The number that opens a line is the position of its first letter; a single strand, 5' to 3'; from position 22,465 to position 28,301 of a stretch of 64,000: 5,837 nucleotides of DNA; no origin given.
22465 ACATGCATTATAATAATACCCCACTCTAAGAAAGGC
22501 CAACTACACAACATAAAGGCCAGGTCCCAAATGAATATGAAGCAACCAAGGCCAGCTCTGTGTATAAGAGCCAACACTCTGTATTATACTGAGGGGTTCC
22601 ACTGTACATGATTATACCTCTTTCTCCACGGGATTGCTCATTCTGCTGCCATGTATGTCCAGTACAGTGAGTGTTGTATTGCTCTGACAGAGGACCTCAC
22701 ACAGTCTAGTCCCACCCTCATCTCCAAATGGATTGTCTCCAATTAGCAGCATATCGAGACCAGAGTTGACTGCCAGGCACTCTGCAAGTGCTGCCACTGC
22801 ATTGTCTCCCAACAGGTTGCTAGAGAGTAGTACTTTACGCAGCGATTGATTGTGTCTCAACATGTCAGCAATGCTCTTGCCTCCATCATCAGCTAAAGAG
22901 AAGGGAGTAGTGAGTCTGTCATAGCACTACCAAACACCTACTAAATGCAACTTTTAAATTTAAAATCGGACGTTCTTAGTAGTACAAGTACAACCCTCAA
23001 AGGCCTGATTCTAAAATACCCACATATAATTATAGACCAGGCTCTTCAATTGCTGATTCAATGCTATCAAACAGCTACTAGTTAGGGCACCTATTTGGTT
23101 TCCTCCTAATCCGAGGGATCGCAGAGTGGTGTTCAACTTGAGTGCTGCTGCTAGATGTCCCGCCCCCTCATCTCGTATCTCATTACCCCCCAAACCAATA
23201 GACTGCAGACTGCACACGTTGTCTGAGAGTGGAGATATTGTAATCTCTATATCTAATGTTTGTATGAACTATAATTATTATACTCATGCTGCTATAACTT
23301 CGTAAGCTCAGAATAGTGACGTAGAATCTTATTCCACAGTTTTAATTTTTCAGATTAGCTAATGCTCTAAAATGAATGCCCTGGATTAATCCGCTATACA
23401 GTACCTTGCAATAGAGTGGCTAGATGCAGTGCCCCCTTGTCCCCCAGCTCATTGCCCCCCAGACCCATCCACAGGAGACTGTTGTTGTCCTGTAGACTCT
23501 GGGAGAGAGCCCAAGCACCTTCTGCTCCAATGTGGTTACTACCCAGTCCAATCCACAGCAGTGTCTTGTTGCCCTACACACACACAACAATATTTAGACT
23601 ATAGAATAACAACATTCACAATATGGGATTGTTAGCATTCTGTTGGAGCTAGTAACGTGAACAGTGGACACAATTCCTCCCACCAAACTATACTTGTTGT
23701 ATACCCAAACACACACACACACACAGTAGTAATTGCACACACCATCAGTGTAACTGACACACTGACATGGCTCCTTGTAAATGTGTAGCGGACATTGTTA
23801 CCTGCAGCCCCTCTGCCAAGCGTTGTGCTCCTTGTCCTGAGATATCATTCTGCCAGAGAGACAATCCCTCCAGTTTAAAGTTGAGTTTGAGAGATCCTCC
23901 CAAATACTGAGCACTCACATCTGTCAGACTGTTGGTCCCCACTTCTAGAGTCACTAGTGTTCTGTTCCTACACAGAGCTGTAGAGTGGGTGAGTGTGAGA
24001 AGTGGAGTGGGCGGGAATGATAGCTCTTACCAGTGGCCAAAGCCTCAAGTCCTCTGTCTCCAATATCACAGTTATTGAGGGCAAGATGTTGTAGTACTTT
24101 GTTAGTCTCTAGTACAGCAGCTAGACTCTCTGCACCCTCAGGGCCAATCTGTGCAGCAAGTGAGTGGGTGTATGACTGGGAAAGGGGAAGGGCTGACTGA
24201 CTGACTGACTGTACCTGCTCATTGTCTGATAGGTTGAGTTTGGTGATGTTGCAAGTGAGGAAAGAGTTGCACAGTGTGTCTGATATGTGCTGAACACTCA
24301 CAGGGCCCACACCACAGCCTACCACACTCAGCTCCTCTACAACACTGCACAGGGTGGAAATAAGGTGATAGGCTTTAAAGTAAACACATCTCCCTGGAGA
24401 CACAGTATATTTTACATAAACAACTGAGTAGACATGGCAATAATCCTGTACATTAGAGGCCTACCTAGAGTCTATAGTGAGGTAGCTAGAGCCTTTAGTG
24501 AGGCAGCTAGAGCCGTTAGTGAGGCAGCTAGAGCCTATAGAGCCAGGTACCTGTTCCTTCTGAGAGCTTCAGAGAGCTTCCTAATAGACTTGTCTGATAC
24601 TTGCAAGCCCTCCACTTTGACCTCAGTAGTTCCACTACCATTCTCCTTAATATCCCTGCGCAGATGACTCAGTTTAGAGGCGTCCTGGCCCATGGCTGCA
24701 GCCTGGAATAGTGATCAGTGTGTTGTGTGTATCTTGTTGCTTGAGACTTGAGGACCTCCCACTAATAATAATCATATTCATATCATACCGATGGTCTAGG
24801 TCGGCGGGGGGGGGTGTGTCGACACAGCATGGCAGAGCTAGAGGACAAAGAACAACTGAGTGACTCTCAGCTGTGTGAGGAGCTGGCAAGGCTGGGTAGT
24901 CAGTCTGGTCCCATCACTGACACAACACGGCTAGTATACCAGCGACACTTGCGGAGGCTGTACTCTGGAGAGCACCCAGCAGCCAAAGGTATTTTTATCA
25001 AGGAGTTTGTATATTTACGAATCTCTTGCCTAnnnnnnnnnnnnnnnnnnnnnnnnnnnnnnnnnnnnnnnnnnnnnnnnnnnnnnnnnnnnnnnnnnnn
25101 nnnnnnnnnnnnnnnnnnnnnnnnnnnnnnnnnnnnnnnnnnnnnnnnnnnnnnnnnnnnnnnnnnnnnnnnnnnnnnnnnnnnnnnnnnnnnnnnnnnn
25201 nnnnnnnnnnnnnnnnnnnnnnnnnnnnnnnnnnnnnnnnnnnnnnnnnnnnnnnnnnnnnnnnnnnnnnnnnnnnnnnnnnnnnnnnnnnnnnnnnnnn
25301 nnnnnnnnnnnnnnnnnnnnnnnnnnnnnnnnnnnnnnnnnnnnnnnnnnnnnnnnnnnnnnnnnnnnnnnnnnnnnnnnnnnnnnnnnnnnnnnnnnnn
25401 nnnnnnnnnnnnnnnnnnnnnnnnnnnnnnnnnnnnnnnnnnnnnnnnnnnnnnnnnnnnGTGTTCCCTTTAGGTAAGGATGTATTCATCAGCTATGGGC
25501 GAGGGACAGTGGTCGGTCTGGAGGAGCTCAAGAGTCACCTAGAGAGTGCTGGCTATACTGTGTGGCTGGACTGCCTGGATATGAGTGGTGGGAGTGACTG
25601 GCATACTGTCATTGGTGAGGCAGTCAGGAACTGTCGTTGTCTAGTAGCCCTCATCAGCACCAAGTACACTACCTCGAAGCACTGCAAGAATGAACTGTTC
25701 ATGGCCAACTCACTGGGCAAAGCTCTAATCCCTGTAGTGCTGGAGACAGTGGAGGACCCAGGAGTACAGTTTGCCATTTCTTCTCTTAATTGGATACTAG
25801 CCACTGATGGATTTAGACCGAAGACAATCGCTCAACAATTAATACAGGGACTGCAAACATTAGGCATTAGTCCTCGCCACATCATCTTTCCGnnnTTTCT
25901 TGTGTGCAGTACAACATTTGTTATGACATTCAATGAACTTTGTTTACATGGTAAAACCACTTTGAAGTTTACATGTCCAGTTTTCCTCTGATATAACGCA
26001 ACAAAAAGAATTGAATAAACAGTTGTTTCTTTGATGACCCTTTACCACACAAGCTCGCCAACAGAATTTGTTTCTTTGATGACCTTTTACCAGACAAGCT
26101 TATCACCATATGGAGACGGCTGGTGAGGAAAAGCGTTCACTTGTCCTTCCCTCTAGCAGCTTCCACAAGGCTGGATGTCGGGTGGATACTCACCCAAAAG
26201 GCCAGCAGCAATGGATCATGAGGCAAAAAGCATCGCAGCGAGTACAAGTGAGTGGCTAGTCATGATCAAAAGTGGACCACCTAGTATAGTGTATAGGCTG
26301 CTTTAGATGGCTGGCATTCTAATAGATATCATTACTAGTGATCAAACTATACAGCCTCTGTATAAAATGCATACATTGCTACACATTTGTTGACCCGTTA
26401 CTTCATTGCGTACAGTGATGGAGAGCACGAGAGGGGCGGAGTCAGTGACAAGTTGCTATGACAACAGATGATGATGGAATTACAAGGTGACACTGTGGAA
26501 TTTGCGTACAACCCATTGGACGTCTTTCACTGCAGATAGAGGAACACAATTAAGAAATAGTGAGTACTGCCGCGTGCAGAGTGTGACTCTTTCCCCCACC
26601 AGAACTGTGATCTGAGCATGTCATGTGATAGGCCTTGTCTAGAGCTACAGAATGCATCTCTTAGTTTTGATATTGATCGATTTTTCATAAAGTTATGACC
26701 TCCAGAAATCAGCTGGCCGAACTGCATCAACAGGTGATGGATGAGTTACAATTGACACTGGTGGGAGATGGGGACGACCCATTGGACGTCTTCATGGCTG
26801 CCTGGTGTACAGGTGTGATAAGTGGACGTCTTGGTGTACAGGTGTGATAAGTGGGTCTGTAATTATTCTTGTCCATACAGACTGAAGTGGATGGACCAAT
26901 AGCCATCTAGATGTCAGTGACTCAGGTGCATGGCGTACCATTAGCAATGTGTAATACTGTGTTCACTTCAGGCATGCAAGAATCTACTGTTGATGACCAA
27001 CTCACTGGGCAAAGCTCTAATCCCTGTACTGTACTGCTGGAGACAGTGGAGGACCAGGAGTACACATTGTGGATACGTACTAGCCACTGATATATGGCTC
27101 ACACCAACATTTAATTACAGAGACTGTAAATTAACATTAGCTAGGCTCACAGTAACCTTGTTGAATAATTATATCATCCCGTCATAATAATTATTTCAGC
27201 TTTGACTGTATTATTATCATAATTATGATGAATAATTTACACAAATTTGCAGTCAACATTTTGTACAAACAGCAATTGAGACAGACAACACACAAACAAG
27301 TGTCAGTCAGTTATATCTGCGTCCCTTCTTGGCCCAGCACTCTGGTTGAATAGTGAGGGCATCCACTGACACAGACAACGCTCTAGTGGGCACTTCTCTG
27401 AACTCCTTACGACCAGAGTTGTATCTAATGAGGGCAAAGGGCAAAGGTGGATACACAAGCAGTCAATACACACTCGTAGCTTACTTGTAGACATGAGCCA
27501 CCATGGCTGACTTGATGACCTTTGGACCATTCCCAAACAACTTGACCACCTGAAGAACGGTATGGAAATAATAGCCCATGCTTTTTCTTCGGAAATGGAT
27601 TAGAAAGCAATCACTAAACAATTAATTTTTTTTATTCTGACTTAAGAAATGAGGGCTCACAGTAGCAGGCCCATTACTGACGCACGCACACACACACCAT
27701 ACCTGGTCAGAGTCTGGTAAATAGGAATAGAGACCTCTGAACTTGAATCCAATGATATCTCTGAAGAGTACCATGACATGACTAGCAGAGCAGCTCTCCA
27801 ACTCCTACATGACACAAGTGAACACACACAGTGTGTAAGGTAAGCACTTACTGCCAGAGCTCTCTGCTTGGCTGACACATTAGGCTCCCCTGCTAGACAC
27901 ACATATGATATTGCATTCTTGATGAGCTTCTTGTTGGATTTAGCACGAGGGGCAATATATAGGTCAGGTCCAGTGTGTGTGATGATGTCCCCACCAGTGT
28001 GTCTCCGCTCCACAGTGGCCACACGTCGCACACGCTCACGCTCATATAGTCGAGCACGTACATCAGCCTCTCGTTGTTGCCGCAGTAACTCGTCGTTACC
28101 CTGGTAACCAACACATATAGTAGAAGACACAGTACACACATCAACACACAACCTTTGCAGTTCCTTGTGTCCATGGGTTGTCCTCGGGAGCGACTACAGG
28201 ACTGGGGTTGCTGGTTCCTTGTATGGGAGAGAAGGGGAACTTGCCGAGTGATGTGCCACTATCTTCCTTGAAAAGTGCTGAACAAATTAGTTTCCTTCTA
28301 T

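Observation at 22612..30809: Neighbourhood of innate-immunity-type genes: RNI/NLRC3-like LRR gene, LEM–TIR gene, TIR-exon pseudocopy, MATH-only TRAF-like gene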

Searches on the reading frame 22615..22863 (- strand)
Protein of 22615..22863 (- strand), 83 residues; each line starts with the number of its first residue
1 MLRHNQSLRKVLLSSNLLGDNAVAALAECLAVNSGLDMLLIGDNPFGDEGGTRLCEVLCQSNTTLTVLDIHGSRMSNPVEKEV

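Call 3: search_protein_families(library=pfam, max_evalue=0.01, proteins=[window:22615-22863:-])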
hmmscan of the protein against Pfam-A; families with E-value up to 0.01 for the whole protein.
seq(83 aa): 1 family
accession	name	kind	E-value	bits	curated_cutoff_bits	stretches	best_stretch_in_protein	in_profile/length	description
PF13516.12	LRR_6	-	3.2e-06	27.2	23.4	0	4-27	1-24/24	Leucine Rich repeat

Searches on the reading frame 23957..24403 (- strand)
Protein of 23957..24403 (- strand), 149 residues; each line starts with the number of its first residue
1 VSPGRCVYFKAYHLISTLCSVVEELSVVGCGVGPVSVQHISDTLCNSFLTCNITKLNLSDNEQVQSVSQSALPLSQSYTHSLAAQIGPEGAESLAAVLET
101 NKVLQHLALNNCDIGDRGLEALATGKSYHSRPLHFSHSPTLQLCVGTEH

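Call 3: search_protein_families(library=pfam, max_evalue=0.01, proteins=[window:23957-24403:-])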
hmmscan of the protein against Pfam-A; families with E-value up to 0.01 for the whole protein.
seq(149 aa): 1 family
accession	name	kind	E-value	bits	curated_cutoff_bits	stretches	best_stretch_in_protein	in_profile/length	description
PF13516.12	LRR_6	-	1e-11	44.4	23.4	1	101-123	2-24/24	Leucine Rich repeat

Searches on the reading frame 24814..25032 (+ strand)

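Call 3: search_protein_families(library=pfam, max_evalue=0.01, proteins=[window:24814-25032:+])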
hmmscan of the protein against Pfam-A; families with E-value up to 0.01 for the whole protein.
seq(73 aa): 1 family
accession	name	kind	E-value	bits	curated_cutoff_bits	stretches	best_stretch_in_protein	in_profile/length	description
PF03020.21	LEM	-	1.7e-12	47.1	24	1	13-49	3-39/40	LEM domain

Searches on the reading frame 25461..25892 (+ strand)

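Call 3: search_protein_families(library=pfam, max_evalue=0.01, proteins=[window:25461-25892:+])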
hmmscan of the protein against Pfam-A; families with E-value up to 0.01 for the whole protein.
seq(144 aa): 2 families
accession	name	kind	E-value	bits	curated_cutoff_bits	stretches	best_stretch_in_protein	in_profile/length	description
PF13676.11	TIR_2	-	3.1e-22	79.8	28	1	8-123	1-118/122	TIR domain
PF01582.25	TIR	-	5.3e-07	30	21.3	1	21-99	19-101/179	TIR domain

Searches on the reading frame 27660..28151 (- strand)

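Call 3: search_protein_families(library=pfam, max_evalue=0.01, proteins=[window:27660-28151:-])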
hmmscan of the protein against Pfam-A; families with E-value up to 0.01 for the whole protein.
seq(164 aa): 1 family
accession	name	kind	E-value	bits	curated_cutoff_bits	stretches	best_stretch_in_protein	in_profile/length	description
PF08683.16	CAMSAP_CKK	-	3e-09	37.4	27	1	62-100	1-39/119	Microtubule-binding calmodulin-regulated spectrin-associated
